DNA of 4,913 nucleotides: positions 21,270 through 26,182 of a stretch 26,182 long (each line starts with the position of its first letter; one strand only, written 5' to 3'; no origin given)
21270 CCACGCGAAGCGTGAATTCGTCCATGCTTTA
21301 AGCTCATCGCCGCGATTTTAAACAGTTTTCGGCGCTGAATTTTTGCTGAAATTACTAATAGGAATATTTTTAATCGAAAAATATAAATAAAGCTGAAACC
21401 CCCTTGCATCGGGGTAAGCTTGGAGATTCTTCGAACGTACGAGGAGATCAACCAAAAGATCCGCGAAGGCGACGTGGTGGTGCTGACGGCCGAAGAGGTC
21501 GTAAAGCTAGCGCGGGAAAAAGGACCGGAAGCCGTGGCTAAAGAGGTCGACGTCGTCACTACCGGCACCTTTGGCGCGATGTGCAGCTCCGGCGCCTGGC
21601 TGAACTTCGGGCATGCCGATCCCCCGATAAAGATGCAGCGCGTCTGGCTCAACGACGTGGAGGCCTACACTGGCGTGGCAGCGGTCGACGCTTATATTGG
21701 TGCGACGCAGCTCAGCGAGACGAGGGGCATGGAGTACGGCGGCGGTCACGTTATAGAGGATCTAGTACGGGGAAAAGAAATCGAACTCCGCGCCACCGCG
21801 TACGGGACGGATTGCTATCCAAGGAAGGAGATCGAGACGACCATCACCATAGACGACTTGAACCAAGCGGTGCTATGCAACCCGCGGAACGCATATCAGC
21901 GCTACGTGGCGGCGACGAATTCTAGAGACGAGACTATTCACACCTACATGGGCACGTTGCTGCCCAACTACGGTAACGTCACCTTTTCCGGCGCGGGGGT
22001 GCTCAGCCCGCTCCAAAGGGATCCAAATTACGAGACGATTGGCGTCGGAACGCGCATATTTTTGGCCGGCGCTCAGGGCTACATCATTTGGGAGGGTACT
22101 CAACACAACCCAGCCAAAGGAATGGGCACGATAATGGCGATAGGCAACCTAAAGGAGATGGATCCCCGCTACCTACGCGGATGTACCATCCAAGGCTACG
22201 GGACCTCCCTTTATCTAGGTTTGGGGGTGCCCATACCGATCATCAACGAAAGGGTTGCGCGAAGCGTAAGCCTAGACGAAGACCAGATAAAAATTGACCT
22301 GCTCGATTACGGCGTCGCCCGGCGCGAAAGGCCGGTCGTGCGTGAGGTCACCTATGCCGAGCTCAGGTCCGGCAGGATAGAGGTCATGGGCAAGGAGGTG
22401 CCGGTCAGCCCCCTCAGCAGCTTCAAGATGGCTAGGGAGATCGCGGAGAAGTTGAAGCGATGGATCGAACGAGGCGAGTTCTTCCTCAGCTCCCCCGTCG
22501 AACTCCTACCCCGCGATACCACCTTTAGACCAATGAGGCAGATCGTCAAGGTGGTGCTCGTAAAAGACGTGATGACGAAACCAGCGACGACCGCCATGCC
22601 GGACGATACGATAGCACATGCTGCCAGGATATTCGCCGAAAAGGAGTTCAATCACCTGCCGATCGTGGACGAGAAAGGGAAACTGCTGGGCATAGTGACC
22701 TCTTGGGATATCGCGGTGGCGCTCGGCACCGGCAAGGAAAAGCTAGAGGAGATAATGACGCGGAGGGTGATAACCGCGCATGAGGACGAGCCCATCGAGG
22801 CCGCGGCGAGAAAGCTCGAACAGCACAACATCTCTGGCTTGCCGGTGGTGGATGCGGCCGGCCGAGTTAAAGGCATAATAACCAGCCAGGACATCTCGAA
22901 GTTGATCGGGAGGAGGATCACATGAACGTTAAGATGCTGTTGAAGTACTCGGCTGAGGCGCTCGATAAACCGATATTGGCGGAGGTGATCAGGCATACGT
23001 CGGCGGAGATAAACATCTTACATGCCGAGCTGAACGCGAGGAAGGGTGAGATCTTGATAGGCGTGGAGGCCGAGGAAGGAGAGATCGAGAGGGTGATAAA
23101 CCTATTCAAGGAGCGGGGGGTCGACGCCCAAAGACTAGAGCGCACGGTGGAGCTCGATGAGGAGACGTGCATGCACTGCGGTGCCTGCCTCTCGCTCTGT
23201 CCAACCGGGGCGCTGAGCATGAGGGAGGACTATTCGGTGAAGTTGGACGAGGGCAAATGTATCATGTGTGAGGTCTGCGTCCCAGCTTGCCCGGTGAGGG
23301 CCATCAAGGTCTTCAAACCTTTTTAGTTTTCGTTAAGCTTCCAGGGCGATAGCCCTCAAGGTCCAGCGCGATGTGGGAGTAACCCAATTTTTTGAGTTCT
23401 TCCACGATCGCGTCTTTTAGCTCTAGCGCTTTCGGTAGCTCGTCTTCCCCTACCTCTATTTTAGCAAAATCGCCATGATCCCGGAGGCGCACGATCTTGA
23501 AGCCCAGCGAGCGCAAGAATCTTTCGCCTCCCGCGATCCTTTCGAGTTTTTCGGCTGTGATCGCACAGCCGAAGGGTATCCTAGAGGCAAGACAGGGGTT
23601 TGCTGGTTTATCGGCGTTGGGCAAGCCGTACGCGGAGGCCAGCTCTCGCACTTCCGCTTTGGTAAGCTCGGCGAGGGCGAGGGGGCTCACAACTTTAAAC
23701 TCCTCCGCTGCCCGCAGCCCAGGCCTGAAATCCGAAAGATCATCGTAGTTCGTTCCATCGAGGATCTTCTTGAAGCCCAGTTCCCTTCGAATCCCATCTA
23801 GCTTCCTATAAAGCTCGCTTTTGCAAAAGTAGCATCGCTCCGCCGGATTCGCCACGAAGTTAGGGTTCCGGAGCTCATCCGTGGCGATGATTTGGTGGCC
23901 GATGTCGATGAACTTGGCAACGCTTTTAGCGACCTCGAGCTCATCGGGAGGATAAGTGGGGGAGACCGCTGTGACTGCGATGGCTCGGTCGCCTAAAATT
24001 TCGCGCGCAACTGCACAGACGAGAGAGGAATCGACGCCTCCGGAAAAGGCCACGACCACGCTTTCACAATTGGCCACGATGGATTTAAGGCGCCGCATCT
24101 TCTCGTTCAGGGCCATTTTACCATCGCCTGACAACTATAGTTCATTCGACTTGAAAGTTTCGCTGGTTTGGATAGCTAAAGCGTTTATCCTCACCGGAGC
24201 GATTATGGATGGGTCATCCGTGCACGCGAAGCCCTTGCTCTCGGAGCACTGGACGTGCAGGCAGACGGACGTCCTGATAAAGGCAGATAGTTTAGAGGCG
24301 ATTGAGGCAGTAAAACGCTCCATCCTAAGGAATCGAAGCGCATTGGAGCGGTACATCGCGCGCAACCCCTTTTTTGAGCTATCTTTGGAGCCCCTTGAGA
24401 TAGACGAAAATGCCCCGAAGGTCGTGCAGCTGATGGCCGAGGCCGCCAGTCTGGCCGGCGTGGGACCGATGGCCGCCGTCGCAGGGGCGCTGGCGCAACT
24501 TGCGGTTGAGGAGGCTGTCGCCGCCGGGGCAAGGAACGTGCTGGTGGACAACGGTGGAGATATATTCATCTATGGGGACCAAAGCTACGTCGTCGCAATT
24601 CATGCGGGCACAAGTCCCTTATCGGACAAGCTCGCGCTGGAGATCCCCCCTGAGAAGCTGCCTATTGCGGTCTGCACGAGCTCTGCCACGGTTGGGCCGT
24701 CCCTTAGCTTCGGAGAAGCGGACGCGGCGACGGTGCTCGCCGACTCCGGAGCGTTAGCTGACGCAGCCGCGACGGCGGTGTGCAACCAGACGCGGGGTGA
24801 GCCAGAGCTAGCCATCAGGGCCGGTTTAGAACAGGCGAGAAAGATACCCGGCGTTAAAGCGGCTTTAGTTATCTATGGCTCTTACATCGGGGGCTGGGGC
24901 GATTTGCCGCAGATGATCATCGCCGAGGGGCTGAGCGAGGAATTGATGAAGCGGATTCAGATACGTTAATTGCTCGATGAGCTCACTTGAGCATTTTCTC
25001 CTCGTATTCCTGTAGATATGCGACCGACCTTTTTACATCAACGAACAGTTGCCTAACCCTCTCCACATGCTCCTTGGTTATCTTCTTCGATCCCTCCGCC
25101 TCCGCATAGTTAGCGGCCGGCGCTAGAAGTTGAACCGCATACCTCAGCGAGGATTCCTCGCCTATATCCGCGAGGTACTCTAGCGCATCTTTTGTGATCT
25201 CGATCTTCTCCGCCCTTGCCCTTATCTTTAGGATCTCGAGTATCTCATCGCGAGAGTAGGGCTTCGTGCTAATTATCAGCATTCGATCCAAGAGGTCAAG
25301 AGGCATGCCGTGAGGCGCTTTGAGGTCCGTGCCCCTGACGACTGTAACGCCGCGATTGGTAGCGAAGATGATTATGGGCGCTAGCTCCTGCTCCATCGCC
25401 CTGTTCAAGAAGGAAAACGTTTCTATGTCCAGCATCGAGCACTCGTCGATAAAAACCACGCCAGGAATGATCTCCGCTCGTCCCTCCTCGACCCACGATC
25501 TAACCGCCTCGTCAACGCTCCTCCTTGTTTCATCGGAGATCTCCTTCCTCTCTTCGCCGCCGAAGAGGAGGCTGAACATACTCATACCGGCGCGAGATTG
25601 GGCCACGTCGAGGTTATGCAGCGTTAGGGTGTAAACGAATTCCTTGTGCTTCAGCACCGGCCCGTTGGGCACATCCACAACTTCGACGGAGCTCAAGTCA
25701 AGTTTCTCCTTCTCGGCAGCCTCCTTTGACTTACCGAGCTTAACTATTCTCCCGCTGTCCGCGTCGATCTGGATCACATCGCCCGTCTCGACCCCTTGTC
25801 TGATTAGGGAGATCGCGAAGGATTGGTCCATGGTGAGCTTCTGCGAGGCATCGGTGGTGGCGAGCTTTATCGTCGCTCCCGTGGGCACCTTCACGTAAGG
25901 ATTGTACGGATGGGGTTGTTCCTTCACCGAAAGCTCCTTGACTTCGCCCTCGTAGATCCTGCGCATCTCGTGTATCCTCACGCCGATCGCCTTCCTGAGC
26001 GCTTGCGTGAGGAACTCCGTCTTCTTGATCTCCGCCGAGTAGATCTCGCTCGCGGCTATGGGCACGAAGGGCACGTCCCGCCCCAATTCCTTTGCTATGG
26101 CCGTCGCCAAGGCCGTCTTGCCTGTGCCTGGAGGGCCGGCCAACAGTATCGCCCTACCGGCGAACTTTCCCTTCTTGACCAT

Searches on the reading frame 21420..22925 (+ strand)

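Call 28: search_protein_families(library=pfam, proteins=[window:21420-22925:+], max_evalue=0.00001)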
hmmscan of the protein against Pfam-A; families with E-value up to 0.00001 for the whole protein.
window:21420-22925:+ (501 aa): 2 families
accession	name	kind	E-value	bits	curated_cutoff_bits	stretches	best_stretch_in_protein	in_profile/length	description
PF01837.22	HcyBio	-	1.3e-149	498.3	26.2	1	19-356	1-349/349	Homocysteine biosynthesis enzyme, sulfur-incorporation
PF00571.33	CBS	-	1.2e-35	122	24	2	381-435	1-55/57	CBS domain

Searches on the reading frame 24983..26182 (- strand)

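Call 28: search_protein_families(library=pfam, proteins=[window:24983-26182:-], max_evalue=0.00001)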
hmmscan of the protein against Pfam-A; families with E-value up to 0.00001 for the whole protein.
window:24983-26182:- (399 aa): 7 families
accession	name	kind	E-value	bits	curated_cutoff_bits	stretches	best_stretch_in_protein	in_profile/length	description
PF06068.19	TIP49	-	4.1e-123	411.4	23.8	1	1-311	42-346/347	TIP49 P-loop domain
PF17856.7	TIP49_C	-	5.9e-25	87.6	24.5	1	317-382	1-66/66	TIP49 AAA-lid domain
PF00004.35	AAA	-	3.1e-12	47.5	21.2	1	12-57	1-44/131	ATPase family associated with various cellular activities (AAA)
PF22703.2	Cdc6_lid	-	3.2e-09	37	27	1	317-377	3-67/68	Cdc6 AAA+ ATPase-type lid domain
PF13191.12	AAA_16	-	4.4e-07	31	32.6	1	9-66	24-87/167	AAA ATPase domain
PF13401.12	AAA_22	-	5.4e-07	30.4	27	0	10-46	6-45/130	AAA domain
PF05496.18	RuvB_N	-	6e-06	26.6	27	0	11-37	35-61/159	Holliday junction DNA helicase RuvB P-loop domain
